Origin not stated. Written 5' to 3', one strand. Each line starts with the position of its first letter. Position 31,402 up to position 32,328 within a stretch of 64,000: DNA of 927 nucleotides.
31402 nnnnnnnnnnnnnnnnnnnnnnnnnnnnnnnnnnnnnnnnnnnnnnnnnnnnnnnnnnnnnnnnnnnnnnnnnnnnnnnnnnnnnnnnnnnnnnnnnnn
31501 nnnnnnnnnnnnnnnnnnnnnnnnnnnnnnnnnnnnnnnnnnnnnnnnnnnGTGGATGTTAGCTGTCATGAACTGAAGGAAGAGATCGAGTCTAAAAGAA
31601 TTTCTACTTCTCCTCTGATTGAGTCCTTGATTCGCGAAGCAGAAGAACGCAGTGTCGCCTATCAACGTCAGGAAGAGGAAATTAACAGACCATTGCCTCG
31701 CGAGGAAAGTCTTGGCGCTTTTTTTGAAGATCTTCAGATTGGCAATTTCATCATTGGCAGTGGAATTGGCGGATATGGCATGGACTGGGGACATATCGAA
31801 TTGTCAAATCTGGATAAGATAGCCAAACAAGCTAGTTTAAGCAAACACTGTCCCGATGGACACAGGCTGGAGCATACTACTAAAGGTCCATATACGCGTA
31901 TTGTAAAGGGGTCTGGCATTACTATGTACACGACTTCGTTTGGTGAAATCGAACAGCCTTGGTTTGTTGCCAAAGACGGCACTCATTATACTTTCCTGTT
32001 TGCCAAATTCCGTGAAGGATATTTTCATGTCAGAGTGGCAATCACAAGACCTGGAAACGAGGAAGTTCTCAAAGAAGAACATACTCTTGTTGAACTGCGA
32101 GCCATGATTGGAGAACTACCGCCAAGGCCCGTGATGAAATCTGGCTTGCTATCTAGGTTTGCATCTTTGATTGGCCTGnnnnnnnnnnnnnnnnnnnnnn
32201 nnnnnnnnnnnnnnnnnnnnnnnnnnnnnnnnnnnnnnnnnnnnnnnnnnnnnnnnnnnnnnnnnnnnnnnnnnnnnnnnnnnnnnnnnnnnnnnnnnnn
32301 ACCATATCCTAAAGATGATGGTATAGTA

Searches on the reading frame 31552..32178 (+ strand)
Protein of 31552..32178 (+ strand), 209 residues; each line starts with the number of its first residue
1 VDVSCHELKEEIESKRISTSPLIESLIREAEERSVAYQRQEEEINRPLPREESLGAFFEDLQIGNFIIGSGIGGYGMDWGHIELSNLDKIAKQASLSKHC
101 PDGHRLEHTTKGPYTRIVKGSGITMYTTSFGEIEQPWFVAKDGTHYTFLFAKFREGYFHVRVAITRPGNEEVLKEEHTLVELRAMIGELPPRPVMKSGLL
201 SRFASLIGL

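Call 6: search_protein_families(library=pfam, proteins=[window:31552-32178:+], max_evalue=1)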
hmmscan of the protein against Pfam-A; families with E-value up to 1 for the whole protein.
window:31552-32178:+ (209 aa): 1 family
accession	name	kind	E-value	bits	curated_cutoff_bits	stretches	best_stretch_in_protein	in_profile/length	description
PF09484.15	Cas_TM1802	-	0.28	10.4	25.1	1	13-64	417-468/602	CRISPR-associated protein TM1802 (cas_TM1802)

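Call 7: search_protein_families(library=padloc, proteins=[window:31552-32178:+], max_evalue=1)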
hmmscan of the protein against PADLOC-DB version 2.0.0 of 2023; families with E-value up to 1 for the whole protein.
window:31552-32178:+ (209 aa): 0 families

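Call 8: search_protein_families(library=phrogs, proteins=[window:31552-32178:+], max_evalue=1)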
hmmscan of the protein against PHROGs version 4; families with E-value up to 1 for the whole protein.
window:31552-32178:+ (209 aa): 0 families

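Call 9: search_protein_families(library=ncbifam, proteins=[window:31552-32178:+], max_evalue=1)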
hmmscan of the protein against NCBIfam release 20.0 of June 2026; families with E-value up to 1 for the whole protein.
window:31552-32178:+ (209 aa): 0 families

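Call 10: find_homologous_proteins(query=window:31552-32178:+, max_evalue=0.01)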
Query window:31552-32178:+ (209 aa): 36 proteins with E <= 0.01 among 150 candidates.
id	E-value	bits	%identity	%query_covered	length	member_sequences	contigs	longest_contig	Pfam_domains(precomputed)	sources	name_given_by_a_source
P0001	6.3e-136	469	100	100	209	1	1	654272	-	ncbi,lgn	-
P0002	1.6e-74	268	60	99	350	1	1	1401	-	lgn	-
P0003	1.9e-74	268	60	99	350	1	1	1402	-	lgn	-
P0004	5.1e-74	267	60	99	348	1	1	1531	-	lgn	-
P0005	1.4e-73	265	61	99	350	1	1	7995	-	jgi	jgi:hypothetical protein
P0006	1.8e-73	265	59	99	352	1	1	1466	-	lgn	-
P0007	3.5e-73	264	59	99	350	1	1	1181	-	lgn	-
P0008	7.9e-73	263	61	99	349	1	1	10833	-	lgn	-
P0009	4.5e-71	257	59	99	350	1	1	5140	-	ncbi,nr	ncbi:MAG: hypothetical protein HY446_00980 [Candidatus Niyogibacteria bacterium]|nr:hypothetical pro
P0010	1.4e-70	256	57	99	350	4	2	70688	-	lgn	-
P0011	2.0e-70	255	58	99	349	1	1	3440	-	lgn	-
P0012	1.0e-69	253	58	98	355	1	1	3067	-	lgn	-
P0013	2.0e-69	252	60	94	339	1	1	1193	-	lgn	-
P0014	2.1e-69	252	57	99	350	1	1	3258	-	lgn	-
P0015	3.7e-69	251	58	99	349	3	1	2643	-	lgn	-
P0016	7.8e-69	250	59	94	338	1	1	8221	-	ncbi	-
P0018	2.3e-68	248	56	99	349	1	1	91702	-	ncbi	-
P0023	1.1e-64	236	57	99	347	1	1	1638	-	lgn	-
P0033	6.5e-53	198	50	98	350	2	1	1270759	-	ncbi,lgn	ncbi:MAG: hypothetical protein ACWGHO_05580 [Candidatus Moraniibacteriota bacterium]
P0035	2.0e-36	144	46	89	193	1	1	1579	-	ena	-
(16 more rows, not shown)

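Call 16: find_encoding_contigs(protein=P0001, flank=3000)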
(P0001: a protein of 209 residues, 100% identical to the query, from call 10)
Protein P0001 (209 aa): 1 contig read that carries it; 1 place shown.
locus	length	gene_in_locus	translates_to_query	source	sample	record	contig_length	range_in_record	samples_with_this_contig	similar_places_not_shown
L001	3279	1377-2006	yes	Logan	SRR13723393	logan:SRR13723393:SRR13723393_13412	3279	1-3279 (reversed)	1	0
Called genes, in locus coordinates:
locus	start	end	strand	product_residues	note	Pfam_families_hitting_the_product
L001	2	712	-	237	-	?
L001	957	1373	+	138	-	-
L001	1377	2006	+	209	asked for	-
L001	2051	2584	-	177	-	PF00254:FKBP_C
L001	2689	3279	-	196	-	?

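Call 20: find_encoding_contigs(protein=P0010, flank=8000, max_places=2)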
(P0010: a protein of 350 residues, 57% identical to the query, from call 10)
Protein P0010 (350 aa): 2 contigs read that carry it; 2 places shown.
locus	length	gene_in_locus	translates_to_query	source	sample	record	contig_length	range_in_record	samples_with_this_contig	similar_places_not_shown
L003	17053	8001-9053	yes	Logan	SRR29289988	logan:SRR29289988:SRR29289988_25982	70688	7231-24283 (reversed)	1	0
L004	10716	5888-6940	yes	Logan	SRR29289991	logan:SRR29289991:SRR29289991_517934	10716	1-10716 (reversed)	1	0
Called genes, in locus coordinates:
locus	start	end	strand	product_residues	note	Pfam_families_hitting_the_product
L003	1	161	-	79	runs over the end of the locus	PF03840:SecG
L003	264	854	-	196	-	-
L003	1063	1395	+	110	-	PF00166:Cpn10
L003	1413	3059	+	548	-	PF00118:Cpn60_TCP1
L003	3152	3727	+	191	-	PF04011:LemA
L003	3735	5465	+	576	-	PF09972:DUF2207, PF20990:DUF2207_C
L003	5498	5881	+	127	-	-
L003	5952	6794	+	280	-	PF01435:Peptidase_M48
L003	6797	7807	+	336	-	PF11335:DUF3137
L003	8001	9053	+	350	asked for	-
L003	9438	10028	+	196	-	-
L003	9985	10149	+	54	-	-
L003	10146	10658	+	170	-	-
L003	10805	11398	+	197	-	-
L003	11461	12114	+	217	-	-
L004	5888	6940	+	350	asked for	-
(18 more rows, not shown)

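Call 21: find_encoding_contigs(protein=P0018, flank=8000, max_places=2)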
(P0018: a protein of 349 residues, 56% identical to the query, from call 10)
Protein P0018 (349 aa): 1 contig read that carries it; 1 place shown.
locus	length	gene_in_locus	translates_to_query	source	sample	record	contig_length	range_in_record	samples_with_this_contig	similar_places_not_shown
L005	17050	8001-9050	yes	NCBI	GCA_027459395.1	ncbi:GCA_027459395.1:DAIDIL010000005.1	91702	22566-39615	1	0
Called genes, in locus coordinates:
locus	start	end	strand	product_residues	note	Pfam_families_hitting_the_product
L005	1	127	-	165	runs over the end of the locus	-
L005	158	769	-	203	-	PF00702:Hydrolase, PF12710:HAD (faint), PF13419:HAD_2, PF13242:Hydrolase_like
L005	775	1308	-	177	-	PF00293:NUDIX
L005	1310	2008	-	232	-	PF02834:LigT_PEase (faint), PF13563:2_5_RNA_ligase2 (weak)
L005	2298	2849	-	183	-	-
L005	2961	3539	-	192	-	-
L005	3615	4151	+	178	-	-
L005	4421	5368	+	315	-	PF01180:DHO_dh (weak)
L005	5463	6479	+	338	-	PF01979:Amidohydro_1 (weak)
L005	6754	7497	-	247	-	-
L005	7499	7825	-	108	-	-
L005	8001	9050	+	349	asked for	-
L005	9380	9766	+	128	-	PF07681:DoxX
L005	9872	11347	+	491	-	PF13632:Glyco_trans_2_3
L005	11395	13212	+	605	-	PF07963:N_methyl (weak)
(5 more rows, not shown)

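Call 22: find_encoding_contigs(protein=P0033, flank=8000, max_places=2)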
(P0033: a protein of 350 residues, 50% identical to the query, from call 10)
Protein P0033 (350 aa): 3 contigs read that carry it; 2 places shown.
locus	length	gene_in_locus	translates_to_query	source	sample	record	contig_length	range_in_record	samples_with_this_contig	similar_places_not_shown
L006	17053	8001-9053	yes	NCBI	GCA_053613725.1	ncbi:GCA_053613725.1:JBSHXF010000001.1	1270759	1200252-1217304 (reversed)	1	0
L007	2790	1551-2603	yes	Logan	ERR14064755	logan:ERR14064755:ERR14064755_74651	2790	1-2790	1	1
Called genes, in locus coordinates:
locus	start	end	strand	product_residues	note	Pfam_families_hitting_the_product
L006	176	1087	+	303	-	PF17289:Terminase_6C (weak)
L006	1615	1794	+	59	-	PF01541:GIY-YIG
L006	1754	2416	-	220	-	PF02463:SMC_N (faint), PF00005:ABC_tran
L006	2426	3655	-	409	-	PF02687:FtsX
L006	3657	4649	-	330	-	PF25973:BSH_CzcB (faint), PF25990:Beta-barrel_YknX, PF26002:Beta-barrel_AprE (weak), PF25967:RND-MFP_C (weak)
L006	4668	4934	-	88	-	-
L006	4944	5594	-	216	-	-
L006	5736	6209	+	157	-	PF12802:MarR_2, PF01047:MarR, PF13412:HTH_24 (weak)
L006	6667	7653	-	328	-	PF00149:Metallophos (weak)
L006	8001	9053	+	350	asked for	-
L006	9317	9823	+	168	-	-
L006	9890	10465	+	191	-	-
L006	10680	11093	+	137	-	PF00892:EamA (weak)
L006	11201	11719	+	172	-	PF00300:His_Phos_1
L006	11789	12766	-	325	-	-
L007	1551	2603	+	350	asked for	-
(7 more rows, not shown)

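Call 60: find_encoding_contigs(protein=P0035, flank=3000, max_places=3)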
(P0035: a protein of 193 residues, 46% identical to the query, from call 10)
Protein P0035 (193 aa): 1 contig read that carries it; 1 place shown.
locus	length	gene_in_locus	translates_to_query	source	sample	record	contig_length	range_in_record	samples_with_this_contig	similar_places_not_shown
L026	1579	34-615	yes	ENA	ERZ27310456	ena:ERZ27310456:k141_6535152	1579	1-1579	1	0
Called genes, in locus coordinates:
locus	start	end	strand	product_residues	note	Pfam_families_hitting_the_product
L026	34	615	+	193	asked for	-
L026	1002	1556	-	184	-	-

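Call 63: list_cluster_members(proteins=[P0001, P0037, P0011, P0018])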
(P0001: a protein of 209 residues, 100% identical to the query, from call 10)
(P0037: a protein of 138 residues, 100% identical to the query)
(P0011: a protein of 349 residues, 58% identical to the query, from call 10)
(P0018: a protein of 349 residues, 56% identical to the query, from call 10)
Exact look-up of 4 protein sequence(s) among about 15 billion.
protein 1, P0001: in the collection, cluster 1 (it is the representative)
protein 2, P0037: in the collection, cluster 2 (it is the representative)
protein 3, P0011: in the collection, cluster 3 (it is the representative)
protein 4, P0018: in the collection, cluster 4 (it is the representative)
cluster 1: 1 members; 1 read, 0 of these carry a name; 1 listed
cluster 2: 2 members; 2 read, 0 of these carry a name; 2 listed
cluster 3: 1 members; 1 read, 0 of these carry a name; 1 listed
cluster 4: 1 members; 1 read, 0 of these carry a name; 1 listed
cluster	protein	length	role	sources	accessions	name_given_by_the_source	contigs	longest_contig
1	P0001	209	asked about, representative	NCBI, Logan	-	-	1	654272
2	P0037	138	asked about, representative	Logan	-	-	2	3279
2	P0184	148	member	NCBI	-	-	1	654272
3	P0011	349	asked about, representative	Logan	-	-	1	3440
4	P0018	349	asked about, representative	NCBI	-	-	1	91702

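Call 95: search_protein_families(library=pfam, proteins=[P0002, P0003, P0004, P0005, P0007, P0008, P0009, P0013, P0016, P0023], max_evalue=1)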
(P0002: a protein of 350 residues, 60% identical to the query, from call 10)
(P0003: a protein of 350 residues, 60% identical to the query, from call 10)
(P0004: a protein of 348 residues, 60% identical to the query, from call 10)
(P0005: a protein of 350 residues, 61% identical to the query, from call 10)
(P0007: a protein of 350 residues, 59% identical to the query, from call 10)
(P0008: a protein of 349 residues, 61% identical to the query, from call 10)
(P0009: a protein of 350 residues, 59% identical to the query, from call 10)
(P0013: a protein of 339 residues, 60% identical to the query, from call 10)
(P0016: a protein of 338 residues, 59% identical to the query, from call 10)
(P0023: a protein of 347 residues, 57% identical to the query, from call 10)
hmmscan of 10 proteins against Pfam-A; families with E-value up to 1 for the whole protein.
P0002 (350 aa): 1 family
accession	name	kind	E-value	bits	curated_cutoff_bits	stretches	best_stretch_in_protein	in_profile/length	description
PF17383.7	kleA_kleC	-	0.13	13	25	1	111-155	16-59/76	Uncharacterized KorC regulated protein A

P0003 (350 aa): 0 families

P0004 (348 aa): 0 families

P0005 (350 aa): 1 family
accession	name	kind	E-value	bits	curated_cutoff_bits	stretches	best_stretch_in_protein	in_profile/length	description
PF01614.24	IclR_C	-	0.31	11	24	0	128-156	100-128/174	Bacterial transcriptional regulator IclR C-terminal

P0007 (350 aa): 0 families

P0008 (349 aa): 1 family
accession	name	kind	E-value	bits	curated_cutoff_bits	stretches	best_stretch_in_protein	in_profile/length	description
PF17383.7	kleA_kleC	-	0.03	15.1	25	1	101-155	9-59/76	Uncharacterized KorC regulated protein A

P0009 (350 aa): 1 family
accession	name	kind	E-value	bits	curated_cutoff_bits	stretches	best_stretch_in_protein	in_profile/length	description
PF17383.7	kleA_kleC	-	0.07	13.9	25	1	101-155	9-59/76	Uncharacterized KorC regulated protein A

P0013 (339 aa): 2 families
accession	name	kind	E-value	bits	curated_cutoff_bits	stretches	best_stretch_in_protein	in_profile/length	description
PF17383.7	kleA_kleC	-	0.0067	17.2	25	1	101-157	9-61/76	Uncharacterized KorC regulated protein A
PF03050.20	DDE_Tnp_IS66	-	0.43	10.4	23.1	0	79-203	146-250/284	Transposase IS66 family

P0016 (338 aa): 1 family
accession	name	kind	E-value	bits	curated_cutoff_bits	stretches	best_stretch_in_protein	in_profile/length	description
PF17383.7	kleA_kleC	-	0.079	13.7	25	1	101-155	9-59/76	Uncharacterized KorC regulated protein A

P0023 (347 aa): 2 families
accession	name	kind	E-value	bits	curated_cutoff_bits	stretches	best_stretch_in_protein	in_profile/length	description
PF17383.7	kleA_kleC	-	0.031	15.1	25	1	100-155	8-59/76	Uncharacterized KorC regulated protein A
PF25179.1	LMF1_C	-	0.23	11.9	34.2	1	247-281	43-78/139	Lipase maturation factor C-terminal domain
